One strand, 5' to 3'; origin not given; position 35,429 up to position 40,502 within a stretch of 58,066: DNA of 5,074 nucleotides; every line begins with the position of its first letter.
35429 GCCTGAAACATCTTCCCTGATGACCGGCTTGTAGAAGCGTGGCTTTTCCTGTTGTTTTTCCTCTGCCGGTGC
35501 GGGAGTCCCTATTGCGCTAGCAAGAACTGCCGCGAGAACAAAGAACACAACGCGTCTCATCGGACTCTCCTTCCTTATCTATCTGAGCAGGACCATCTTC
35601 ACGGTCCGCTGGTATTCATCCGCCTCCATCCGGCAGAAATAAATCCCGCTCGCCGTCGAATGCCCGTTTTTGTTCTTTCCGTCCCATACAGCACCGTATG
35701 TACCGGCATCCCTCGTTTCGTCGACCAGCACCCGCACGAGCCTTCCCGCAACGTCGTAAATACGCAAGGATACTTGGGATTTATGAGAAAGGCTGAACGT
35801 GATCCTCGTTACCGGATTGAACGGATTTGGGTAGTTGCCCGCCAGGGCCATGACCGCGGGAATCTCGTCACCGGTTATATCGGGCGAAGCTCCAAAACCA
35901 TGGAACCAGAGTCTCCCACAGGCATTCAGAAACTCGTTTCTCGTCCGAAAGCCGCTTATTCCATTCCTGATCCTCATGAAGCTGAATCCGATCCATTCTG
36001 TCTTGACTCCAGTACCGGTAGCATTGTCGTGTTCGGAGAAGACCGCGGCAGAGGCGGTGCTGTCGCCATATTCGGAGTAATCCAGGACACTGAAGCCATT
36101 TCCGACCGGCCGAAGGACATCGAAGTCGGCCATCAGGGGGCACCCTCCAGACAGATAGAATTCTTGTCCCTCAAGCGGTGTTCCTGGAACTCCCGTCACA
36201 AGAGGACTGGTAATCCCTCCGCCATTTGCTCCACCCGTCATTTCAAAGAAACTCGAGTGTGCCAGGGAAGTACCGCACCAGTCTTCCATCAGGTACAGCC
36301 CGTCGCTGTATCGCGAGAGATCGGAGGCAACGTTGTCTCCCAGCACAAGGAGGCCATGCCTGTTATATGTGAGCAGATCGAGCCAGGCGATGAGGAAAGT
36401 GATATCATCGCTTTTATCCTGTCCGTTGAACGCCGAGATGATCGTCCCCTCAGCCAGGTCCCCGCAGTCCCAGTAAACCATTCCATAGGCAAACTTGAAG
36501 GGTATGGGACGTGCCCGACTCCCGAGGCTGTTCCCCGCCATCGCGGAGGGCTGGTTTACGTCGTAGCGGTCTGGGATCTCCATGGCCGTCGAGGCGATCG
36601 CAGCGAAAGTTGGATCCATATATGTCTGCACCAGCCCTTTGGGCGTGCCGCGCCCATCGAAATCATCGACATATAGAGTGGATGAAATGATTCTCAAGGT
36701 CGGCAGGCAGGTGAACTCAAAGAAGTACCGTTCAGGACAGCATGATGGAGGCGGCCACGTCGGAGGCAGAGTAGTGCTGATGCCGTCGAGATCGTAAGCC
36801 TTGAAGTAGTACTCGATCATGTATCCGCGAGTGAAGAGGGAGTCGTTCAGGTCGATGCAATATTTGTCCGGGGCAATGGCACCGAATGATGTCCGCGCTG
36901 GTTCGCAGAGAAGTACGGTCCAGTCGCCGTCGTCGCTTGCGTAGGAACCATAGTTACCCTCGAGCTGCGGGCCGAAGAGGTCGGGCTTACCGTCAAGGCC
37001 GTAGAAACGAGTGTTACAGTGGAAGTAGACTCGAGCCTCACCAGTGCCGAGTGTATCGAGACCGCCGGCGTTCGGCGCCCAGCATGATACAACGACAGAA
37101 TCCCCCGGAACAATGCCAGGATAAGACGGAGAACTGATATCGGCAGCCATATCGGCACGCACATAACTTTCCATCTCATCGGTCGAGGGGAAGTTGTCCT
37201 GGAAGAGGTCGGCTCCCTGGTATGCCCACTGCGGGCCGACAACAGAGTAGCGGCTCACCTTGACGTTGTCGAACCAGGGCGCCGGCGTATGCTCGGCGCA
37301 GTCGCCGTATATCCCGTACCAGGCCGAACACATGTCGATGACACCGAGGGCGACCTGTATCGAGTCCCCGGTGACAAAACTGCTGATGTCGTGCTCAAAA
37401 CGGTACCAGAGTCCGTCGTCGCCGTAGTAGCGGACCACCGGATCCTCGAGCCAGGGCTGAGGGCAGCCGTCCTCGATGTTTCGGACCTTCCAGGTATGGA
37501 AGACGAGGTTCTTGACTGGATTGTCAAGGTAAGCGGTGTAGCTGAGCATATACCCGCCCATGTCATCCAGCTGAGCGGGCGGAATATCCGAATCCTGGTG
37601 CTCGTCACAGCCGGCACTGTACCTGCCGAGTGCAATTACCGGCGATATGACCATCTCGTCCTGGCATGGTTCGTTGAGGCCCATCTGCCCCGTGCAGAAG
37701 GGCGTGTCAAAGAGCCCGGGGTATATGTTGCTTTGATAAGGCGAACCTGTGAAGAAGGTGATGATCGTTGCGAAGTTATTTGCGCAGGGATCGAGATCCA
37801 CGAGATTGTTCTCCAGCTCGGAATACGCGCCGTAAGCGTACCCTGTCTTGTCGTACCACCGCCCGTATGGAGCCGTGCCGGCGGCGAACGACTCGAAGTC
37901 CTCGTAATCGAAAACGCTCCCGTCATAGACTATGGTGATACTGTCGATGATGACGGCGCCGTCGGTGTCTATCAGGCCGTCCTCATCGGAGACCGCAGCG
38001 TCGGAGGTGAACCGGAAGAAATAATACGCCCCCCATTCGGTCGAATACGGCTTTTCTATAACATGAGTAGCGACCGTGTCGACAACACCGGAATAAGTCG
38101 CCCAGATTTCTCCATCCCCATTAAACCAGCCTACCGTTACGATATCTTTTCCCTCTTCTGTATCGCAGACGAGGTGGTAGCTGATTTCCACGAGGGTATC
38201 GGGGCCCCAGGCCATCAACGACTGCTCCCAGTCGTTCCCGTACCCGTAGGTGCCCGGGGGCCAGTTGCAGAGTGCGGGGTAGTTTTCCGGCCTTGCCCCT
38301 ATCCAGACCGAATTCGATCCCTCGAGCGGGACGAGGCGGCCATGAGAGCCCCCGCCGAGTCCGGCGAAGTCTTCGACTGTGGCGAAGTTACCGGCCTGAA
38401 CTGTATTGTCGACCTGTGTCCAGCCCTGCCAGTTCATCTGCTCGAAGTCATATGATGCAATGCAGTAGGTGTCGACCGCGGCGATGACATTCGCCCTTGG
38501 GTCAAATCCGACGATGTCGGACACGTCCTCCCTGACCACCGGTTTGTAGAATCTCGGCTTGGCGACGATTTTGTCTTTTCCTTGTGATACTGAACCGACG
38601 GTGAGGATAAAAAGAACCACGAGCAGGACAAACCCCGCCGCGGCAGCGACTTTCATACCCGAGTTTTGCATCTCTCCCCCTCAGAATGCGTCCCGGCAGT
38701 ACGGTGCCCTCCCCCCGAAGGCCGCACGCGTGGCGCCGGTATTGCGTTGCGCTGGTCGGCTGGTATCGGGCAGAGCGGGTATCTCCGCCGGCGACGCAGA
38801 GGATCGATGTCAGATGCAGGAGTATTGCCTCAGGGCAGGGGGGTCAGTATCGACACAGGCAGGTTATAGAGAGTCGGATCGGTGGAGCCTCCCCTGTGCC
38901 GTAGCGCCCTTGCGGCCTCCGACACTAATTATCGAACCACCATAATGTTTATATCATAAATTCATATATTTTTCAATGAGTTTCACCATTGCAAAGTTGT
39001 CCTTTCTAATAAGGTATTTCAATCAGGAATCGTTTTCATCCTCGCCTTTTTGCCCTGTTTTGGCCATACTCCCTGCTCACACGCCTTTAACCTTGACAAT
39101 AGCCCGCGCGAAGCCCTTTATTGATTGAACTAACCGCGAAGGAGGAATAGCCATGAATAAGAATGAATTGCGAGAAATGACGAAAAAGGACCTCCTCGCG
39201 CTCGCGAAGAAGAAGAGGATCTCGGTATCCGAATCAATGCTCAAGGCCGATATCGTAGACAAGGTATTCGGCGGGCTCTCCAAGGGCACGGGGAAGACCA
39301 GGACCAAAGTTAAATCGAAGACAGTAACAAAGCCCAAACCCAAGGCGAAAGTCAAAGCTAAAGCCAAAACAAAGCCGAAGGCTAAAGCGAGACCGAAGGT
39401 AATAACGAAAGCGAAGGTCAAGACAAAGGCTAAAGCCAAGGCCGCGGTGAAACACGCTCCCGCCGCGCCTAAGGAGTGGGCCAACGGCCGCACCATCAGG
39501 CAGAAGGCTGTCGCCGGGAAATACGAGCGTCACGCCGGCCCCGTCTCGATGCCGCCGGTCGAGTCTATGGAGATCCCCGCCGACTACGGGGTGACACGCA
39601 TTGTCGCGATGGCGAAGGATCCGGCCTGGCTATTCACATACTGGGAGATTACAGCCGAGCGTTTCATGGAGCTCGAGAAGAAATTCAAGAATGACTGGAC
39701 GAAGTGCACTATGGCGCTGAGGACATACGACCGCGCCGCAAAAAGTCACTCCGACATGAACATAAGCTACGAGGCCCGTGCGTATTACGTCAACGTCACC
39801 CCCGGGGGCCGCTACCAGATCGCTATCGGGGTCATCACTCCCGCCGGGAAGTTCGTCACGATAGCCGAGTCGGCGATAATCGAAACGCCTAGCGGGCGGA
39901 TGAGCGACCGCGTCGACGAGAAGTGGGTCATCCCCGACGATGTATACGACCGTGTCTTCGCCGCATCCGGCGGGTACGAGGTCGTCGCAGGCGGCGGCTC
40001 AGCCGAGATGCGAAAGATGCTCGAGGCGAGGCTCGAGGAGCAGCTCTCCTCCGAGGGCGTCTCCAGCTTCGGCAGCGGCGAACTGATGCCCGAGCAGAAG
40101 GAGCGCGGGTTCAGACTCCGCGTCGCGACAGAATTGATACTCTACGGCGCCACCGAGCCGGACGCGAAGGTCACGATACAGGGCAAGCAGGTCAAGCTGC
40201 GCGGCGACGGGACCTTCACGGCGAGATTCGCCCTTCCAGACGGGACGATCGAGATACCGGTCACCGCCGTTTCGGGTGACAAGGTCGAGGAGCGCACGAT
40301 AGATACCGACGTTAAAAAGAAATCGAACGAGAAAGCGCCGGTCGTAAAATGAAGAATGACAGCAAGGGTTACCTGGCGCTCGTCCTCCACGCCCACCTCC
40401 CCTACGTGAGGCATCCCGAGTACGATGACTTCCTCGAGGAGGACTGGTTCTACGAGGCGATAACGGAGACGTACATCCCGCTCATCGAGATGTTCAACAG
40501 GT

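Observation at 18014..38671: Tandem array of six ~1030-aa secreted paralogues with no family I can name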

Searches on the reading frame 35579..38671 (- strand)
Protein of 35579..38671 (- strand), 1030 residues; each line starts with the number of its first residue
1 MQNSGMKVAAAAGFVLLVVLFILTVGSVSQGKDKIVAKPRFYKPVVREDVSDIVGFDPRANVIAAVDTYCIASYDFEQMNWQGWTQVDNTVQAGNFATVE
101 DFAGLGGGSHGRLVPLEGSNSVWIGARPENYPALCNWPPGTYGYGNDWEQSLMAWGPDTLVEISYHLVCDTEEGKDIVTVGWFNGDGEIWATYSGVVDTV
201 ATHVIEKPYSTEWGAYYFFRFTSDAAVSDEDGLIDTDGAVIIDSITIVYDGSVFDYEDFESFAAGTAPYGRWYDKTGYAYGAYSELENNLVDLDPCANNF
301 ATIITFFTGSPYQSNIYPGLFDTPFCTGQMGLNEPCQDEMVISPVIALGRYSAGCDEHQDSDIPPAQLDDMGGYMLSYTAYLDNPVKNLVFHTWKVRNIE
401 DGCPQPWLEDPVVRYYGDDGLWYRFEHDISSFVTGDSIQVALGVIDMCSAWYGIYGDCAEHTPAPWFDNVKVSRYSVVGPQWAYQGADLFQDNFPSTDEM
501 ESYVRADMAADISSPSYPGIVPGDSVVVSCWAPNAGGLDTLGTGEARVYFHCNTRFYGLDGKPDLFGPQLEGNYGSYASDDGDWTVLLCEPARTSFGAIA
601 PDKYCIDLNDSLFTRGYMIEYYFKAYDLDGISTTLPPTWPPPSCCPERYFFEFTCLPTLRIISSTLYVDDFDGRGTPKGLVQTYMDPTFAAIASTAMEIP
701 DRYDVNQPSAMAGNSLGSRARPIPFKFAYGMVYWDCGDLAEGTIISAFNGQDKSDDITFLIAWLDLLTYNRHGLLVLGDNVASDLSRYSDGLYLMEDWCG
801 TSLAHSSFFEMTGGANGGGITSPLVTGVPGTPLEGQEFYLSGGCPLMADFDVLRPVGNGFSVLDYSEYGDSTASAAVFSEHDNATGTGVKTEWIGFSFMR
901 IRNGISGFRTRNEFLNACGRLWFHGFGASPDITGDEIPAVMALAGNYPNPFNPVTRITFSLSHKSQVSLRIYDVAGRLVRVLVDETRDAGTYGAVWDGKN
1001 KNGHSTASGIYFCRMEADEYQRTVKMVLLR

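Call 4: search_protein_families(library=pfam, proteins=[window:35579-38671:-], max_evalue=1)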
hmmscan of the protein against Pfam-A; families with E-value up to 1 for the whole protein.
window:35579-38671:- (1030 aa): 4 families
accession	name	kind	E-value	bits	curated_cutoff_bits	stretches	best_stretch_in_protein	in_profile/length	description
PF13860.13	FlgD_ig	-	1.1e-09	38.5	27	1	957-1018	12-76/79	FlgD Ig-like domain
PF18962.6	Por_Secre_tail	-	1e-07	32.6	27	1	947-1027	2-74/75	Secretion system C-terminal sorting domain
PF13585.12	CHU_C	-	0.00095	19.7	27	1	962-1019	24-75/86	CHU_C Type IX secretion signal domain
PF09680.15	YjcZ_2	-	0.12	12.4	21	1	12-23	4-15/24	Family of unknown function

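Call 5: search_protein_families(library=ncbifam, proteins=[window:35579-38671:-], max_evalue=1)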
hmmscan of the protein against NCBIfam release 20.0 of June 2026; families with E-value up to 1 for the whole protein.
window:35579-38671:- (1030 aa): 10 families
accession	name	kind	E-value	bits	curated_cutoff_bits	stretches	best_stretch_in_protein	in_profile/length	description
TIGR04183.1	Por_Secre_tail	domain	3e-08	33.5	23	1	947-1027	2-70/72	T9SS type A sorting domain-containing protein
NF052323.1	T9SSA_dep_M6i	equivalog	3.5e-08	31.9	600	1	946-1023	960-1032/1043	T9SS-dependent M6-like inactivated metalloprotease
NF033707.1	T9SS_sortase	equivalog_domain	1.5e-07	29.5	420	1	945-1018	1000-1078/1095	type IX secretion system sortase PorU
NF052228.1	T9SS_PorZ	equivalog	1.3e-06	27.2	260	1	947-1023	676-748/757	type IX secretion system anionic LPS delivery protein PorZ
NF005176.1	PRK06655.1-1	equivalog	5.9e-06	26.3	230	1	962-1025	94-157/197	flagellar hook assembly protein FlgD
NF038113.1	T9SSA_dep_M36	equivalog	3.8e-05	22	885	1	945-1027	794-867/869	T9SS-dependent M36 family metallopeptidase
NF009276.0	PRK12633.1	equivalog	0.00013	21.7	383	1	964-1019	128-183/234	flagellar basal body rod modification protein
NF009452.0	PRK12812.1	equivalog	0.007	15.6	258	1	963-1016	150-205/289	flagellar basal body rod modification protein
NF009277.0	PRK12634.1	equivalog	0.018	15.2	333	1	966-1012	123-169/221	flagellar basal body rod modification protein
TIGR01732.1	tiny_TM_bacill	subfamily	0.036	13.8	21.35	1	12-23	6-17/26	YjcZ family sporulation protein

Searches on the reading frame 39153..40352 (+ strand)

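Call 15: search_protein_families(library=pfam, proteins=[window:39153-40352:+], max_evalue=0.001)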
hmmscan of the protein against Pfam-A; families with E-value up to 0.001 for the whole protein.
window:39153-40352:+ (399 aa): 2 families
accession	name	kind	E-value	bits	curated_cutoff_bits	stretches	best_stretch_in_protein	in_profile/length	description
PF16258.11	DUF4912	-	1.2e-24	87.2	29.4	1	145-256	1-118/118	Domain of unknown function (DUF4912)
PF09136.16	Glucodextran_B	-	0.00012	22.4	27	1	335-380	27-73/83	Glucodextranase, domain B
